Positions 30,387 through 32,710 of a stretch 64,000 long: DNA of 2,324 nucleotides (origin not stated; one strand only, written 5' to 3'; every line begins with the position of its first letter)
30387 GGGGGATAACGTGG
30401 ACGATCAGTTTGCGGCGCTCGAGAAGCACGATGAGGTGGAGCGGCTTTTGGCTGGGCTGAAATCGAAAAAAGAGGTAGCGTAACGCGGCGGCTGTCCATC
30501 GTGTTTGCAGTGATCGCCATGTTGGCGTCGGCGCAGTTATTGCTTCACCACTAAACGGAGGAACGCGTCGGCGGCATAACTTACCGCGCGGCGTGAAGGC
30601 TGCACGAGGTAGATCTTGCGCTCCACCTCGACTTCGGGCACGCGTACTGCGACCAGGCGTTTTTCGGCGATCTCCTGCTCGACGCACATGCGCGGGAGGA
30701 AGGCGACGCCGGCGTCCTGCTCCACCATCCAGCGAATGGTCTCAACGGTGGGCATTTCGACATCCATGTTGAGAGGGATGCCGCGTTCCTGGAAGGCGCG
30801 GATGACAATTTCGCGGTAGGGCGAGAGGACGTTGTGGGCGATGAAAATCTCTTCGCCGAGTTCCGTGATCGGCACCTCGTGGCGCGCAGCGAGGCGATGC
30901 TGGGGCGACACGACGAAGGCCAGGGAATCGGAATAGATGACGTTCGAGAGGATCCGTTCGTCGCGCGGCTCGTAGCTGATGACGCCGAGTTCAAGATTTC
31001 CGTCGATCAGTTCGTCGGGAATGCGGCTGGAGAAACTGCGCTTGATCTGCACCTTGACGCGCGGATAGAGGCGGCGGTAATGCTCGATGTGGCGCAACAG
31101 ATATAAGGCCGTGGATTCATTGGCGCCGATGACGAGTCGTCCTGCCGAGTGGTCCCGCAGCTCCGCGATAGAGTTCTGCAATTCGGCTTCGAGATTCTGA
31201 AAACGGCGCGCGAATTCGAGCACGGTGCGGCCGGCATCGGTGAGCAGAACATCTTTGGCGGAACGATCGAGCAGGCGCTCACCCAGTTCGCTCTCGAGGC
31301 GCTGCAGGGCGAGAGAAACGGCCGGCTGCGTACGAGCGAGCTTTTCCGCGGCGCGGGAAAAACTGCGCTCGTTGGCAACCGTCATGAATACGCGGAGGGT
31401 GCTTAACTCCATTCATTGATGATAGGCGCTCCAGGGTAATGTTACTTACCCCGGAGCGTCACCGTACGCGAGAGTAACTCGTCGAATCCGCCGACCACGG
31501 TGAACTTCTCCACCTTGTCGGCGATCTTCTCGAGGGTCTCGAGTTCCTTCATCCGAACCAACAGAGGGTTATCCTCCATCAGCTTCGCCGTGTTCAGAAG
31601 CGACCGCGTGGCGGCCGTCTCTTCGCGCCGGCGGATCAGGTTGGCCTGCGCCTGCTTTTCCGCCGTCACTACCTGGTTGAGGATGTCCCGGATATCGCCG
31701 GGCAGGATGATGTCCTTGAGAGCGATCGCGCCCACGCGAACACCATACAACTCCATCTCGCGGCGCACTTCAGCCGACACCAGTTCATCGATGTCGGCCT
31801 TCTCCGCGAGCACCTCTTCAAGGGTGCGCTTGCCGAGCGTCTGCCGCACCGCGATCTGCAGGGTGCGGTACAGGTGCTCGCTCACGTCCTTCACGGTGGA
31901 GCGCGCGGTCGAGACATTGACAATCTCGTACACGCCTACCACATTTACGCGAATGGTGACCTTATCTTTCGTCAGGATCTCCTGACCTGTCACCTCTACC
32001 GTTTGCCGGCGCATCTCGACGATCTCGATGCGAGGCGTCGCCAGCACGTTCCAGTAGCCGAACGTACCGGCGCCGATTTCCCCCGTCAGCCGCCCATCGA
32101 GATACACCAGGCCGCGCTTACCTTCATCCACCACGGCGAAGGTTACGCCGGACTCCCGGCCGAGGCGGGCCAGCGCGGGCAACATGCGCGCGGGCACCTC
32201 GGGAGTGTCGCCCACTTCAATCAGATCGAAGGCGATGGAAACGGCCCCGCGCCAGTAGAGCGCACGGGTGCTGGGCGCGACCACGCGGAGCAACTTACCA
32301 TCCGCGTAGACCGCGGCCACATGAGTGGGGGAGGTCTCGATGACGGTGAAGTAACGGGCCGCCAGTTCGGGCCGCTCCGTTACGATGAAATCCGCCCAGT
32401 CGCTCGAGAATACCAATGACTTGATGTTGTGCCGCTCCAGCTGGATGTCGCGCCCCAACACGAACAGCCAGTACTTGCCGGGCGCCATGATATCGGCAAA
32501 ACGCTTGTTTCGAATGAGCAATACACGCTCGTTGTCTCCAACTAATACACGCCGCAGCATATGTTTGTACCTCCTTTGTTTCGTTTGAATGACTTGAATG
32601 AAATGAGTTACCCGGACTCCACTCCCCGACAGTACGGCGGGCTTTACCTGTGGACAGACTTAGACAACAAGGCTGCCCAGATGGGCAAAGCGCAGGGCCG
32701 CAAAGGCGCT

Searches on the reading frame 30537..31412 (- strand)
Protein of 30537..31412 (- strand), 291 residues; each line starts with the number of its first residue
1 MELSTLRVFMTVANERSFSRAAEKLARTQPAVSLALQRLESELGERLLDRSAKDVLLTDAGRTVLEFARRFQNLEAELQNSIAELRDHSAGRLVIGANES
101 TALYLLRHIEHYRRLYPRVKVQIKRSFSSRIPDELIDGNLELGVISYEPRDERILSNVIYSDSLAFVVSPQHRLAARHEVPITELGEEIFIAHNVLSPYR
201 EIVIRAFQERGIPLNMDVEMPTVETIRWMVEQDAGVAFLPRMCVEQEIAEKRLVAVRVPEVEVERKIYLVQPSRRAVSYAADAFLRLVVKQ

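Call 3: search_protein_families(library=pfam, proteins=[window:30537-31412:-], max_evalue=0.01)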
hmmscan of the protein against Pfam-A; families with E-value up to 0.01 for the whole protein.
window:30537-31412:- (291 aa): 3 families
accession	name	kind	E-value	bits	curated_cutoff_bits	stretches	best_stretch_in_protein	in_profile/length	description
PF03466.25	LysR_substrate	-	2.4e-44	151.7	28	1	87-289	2-205/209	LysR substrate binding domain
PF00126.33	HTH_1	-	3.6e-20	72.1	26.6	1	4-62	2-60/60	Bacterial regulatory helix-turn-helix protein, lysR family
PF24510.1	TXNDC16_3rd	-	0.0066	16.9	27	0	217-265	34-82/92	TXNDC16 third thioredoxin-like domain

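Call 6: search_protein_families(library=ncbifam, proteins=[window:30537-31412:-], max_evalue=0.01)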
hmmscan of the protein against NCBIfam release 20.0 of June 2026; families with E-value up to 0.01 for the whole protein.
window:30537-31412:- (291 aa): 54 families (the best 25 are shown)
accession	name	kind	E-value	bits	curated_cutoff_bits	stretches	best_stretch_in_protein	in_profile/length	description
NF040786.1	LysR_Sec_metab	equivalog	7e-54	182.8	250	1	1-289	1-295/298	selenium metabolism-associated LysR family transcriptional regulator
NF047520.1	trans_act_CidR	equivalog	3.1e-44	151.3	415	1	1-288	1-288/292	cidABC operon transcriptional activator CidR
NF053705.1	TransRegGltCGpos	equivalog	5.5e-42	144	350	1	1-288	1-289/300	glutamate biosynthesis transcriptional regulator GltC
TIGR03339.1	phn_lysR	subfamily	1.1e-40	139.7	341.1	1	6-288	2-279/279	aminoethylphosphonate catabolism associated LysR family transcriptional regulator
NF045990.1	TransRegCbbRRhodb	equivalog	6.1e-40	137.1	450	1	3-289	8-297/304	LysR family regulator CbbR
NF008416.0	PRK11242.1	equivalog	1.2e-37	129.8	277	1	1-290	1-289/300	transcriptional regulator CynR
NF040889.1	trans_reg_YeiE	equivalog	7.7e-35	120.5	480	1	3-286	5-284/288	DNA-binding transcriptional regulator YeiE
NF045775.1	acetoin_reg_AlsR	exception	1.5e-34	119.8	430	1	1-242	1-245/290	acetoin biosynthesis transcriptional regulator AlsR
NF008095.0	PRK10837.1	subfamily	5.1e-32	111.2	281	1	3-288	5-286/290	LysR family transcriptional regulator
NF047711.1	PutUtilRegPtrR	equivalog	2.7e-31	108.7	400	1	1-287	1-281/283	putrescine utilization regulator PtrR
TIGR02424.1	TF_pcaQ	equivalog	4.7e-28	97.9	303.8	1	4-288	6-294/300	pca operon transcription factor PcaQ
NF008361.0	PRK11151.1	equivalog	7.8e-28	97.6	329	1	1-270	1-271/305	DNA-binding transcriptional regulator OxyR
NF007439.0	PRK09986.1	equivalog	5.1e-27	95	290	1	2-244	8-254/296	LysR family transcriptional regulator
NF041036.1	decaheme_TF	subfamily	5.3e-26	91.8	210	1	1-288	1-292/301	multiheme cytochrome-associated LysR family transcriptional regulator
NF007385.0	PRK09906.1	equivalog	1.2e-25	90.3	356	1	1-261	1-265/296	DNA-binding transcriptional regulator HcaR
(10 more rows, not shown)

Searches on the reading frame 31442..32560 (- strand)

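Call 3: search_protein_families(library=pfam, proteins=[window:31442-32560:-], max_evalue=0.01)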
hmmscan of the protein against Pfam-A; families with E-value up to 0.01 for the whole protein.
window:31442-32560:- (372 aa): 2 families
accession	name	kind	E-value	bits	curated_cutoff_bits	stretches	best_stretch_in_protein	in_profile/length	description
PF01145.31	Band_7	-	1.7e-25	90.5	23.6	1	143-314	2-175/176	SPFH domain / Band 7 family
PF13421.11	Band_7_1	-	4.9e-05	23.5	24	1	211-298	119-207/211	SPFH domain-Band 7 family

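Call 6: search_protein_families(library=ncbifam, proteins=[window:31442-32560:-], max_evalue=0.01)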
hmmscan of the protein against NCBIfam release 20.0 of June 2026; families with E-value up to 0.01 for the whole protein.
window:31442-32560:- (372 aa): 2 families
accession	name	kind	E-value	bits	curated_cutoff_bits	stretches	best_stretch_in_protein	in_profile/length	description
TIGR01933.1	hflK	equivalog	1.2e-08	34.7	159.4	1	142-316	2-176/261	FtsH protease activity modulator HflK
NF008181.0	PRK10930.1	equivalog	0.0087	14.9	660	0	140-270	96-221/419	FtsH protease activity modulator HflK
